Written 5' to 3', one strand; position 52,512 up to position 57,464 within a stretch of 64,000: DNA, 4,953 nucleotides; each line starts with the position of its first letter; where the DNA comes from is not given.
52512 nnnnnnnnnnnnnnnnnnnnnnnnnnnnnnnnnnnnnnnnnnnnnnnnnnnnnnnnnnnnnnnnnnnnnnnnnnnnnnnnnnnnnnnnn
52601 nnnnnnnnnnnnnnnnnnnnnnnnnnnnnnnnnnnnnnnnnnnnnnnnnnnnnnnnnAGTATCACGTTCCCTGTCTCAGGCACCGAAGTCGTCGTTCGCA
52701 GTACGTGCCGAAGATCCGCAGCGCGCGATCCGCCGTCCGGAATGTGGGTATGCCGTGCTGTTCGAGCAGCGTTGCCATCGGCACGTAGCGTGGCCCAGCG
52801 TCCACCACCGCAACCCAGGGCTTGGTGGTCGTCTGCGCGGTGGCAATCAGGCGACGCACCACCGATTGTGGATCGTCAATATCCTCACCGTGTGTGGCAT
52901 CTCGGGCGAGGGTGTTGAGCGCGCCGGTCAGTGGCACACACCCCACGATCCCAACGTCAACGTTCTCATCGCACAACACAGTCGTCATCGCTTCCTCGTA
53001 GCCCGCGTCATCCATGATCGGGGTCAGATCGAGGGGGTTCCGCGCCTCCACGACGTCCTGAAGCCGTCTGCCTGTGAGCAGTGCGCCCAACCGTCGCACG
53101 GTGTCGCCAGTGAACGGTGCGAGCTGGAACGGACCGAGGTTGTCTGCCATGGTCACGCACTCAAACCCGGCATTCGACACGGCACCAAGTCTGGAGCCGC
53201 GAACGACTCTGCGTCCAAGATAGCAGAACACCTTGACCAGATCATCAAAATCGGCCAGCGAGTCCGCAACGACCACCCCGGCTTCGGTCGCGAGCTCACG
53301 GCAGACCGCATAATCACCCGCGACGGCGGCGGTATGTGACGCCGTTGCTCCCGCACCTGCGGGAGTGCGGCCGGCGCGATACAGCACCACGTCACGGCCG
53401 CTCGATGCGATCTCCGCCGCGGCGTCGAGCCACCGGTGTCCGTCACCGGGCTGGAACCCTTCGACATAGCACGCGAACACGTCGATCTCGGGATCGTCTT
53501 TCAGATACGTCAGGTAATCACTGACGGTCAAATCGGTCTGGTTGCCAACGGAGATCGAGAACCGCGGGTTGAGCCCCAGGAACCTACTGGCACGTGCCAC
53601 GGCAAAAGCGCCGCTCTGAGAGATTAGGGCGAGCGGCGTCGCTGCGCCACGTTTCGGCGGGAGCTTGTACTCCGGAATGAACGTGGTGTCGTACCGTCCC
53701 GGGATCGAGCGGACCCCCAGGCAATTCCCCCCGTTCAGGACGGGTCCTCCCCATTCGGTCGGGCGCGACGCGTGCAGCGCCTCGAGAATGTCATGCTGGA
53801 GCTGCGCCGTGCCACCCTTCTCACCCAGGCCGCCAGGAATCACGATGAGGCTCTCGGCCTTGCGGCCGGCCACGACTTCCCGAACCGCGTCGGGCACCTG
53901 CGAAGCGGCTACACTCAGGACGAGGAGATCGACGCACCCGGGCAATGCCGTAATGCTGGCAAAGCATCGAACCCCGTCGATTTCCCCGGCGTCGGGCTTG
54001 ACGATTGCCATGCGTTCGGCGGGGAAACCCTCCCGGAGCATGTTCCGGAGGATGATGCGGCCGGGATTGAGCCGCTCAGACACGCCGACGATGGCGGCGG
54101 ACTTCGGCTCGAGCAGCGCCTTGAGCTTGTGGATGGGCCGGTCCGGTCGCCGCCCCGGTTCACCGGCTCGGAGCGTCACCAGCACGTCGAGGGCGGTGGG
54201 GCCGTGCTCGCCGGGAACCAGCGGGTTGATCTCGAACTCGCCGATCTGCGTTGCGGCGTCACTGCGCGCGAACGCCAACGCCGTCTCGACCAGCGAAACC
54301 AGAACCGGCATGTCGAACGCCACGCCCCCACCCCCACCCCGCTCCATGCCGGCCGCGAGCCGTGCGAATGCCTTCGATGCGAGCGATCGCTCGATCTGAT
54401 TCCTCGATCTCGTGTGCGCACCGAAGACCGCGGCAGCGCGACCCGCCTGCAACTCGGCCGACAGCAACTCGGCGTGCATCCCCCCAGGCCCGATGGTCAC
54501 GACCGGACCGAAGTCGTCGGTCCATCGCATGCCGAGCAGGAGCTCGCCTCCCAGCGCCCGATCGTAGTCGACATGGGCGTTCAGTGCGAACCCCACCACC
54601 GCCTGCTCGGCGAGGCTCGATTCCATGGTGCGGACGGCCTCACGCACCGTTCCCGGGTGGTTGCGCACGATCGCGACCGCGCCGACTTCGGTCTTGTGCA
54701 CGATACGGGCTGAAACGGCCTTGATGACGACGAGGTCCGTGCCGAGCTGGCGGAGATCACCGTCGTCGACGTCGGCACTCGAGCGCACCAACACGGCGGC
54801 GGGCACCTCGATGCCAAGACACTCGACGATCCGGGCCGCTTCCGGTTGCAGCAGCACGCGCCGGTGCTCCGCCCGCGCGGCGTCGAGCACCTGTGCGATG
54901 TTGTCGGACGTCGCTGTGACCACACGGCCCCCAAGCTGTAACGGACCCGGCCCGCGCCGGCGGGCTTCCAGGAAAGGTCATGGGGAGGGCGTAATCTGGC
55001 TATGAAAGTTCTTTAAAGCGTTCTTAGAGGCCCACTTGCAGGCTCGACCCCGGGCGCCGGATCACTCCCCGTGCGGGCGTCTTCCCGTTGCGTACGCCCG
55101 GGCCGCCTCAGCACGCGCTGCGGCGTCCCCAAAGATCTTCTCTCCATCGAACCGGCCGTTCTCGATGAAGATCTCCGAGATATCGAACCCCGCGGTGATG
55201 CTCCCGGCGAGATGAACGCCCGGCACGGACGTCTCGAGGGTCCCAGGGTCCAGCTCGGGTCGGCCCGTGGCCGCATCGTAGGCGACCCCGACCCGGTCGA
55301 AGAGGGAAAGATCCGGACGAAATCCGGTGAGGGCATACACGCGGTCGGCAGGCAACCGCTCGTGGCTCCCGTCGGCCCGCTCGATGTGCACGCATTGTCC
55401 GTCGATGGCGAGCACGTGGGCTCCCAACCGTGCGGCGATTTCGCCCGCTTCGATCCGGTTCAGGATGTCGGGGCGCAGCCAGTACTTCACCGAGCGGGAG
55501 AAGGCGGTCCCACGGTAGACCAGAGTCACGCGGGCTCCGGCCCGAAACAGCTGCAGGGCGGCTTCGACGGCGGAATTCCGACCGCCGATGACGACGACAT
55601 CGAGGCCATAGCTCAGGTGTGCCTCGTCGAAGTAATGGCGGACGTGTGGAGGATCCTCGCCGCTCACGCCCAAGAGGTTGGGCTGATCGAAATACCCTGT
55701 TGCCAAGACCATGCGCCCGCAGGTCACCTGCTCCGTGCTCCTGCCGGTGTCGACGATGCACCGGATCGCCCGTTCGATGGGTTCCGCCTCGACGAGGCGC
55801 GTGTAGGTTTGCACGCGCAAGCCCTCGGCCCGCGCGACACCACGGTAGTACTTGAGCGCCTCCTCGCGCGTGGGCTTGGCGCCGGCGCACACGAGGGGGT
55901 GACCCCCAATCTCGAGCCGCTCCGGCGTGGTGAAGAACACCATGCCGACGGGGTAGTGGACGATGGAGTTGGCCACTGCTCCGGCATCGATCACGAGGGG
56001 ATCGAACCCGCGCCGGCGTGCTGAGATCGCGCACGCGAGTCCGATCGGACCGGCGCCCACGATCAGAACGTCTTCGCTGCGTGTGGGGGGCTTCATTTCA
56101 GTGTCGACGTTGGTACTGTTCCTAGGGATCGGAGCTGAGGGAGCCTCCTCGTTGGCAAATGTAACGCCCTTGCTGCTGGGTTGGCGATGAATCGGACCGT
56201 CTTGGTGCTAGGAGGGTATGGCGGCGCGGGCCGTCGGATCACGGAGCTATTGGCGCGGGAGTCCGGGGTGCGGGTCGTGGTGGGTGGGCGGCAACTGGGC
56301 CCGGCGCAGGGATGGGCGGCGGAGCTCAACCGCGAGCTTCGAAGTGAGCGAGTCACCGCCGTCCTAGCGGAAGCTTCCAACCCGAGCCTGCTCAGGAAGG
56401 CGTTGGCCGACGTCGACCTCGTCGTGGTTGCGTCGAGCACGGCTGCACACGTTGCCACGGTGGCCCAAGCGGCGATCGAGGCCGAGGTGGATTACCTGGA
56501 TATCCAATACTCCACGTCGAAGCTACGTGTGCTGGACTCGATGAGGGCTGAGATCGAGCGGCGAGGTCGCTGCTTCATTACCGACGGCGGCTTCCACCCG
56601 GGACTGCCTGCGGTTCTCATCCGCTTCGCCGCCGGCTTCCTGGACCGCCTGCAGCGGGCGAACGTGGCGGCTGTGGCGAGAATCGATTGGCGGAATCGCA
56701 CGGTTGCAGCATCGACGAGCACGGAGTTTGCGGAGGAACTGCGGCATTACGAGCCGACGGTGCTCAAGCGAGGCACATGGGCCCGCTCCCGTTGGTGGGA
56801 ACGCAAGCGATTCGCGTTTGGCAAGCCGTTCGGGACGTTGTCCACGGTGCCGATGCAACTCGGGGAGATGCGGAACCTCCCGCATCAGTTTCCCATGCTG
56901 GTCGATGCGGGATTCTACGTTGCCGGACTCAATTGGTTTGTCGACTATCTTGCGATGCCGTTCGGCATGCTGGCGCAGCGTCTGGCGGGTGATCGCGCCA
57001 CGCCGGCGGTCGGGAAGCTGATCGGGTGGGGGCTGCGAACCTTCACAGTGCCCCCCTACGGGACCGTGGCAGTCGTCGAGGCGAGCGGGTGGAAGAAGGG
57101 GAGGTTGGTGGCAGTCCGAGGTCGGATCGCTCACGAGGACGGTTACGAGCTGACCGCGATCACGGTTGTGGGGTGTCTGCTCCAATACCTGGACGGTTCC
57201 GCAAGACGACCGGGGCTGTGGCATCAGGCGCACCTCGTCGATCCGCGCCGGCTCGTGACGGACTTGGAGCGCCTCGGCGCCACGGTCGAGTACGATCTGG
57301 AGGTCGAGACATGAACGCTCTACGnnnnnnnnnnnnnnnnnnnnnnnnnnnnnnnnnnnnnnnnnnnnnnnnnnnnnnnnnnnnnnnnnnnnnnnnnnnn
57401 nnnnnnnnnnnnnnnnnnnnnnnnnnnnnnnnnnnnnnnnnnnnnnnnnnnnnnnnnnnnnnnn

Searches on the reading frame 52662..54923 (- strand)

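Call 61: search_protein_families(library=pfam, proteins=[window:52662-54923:-], max_evalue=0.00001)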
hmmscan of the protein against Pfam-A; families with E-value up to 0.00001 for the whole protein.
window:52662-54923:- (753 aa): 3 families
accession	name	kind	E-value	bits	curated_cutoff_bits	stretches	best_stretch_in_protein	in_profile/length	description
PF13607.11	Succ_CoA_lig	-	9.6e-34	116.5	27.4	1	430-566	3-138/138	Succinyl-CoA ligase like flavodoxin domain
PF13549.11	ATP-grasp_5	-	1.1e-24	87.5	27.6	1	16-251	2-221/221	ATP-grasp domain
PF13380.12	CoA_binding_2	-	9.7e-11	42.6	22.8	1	274-403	1-112/116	CoA binding domain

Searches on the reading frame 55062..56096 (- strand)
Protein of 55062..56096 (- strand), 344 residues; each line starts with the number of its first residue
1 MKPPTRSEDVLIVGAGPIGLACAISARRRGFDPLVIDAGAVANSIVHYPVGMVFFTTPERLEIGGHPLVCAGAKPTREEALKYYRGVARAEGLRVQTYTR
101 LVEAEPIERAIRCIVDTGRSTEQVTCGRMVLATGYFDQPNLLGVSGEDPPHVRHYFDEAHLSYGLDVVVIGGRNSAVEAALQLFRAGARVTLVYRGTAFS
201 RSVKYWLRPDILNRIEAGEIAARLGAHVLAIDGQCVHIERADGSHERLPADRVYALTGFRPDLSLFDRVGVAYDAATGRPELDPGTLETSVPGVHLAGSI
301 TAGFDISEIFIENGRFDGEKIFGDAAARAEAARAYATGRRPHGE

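Call 61: search_protein_families(library=pfam, proteins=[window:55062-56096:-], max_evalue=0.00001)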
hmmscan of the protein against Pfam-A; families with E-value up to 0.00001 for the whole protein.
window:55062-56096:- (344 aa): 7 families
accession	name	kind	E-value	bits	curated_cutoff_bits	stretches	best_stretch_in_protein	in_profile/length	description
PF13738.12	Pyr_redox_3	-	5.6e-68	229.9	30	1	11-298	1-305/305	Pyridine nucleotide-disulphide oxidoreductase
PF07992.20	Pyr_redox_2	-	2e-29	103.4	26.1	1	9-301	2-277/291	Pyridine nucleotide-disulphide oxidoreductase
PF00070.33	Pyr_redox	-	8e-09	36.3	22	0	167-233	2-68/82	Pyridine nucleotide-disulphide oxidoreductase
PF01266.30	DAO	-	1.1e-08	35.5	27.9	0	9-42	1-35/353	FAD dependent oxidoreductase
PF00890.30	FAD_binding_2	-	4.3e-08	33.2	20.4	0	9-57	1-49/414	FAD binding domain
PF03486.20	HI0933_like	-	5.2e-08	33.1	50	0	9-40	2-33/244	HI0933-like protein Rossmann domain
PF12831.13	FAD_oxidored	-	2.1e-07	31.1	27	0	166-195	1-30/416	FAD dependent oxidoreductase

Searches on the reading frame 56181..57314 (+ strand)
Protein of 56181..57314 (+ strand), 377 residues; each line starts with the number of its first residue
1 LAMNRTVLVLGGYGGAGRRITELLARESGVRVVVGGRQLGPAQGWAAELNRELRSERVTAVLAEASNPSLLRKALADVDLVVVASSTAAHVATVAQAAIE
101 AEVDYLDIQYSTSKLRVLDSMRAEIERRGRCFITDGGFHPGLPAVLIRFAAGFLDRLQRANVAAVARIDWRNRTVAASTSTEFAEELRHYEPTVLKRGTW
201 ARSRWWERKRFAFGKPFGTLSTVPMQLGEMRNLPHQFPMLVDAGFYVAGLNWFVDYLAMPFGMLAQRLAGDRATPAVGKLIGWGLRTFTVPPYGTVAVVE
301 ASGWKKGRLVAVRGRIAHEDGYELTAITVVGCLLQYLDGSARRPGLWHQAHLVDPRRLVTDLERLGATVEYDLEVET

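Call 61: search_protein_families(library=pfam, proteins=[window:56181-57314:+], max_evalue=0.00001)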
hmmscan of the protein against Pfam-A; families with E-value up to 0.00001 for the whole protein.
window:56181-57314:+ (377 aa): 2 families
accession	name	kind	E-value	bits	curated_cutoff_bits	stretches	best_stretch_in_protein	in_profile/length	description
PF03435.24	Sacchrp_dh_NADP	-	6.2e-13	49.6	25.1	1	7-112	1-101/129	Saccharopine dehydrogenase NADP binding domain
PF13460.12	NAD_binding_10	-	4.2e-06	27.2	27.2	1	11-101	1-84/184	NAD(P)H-binding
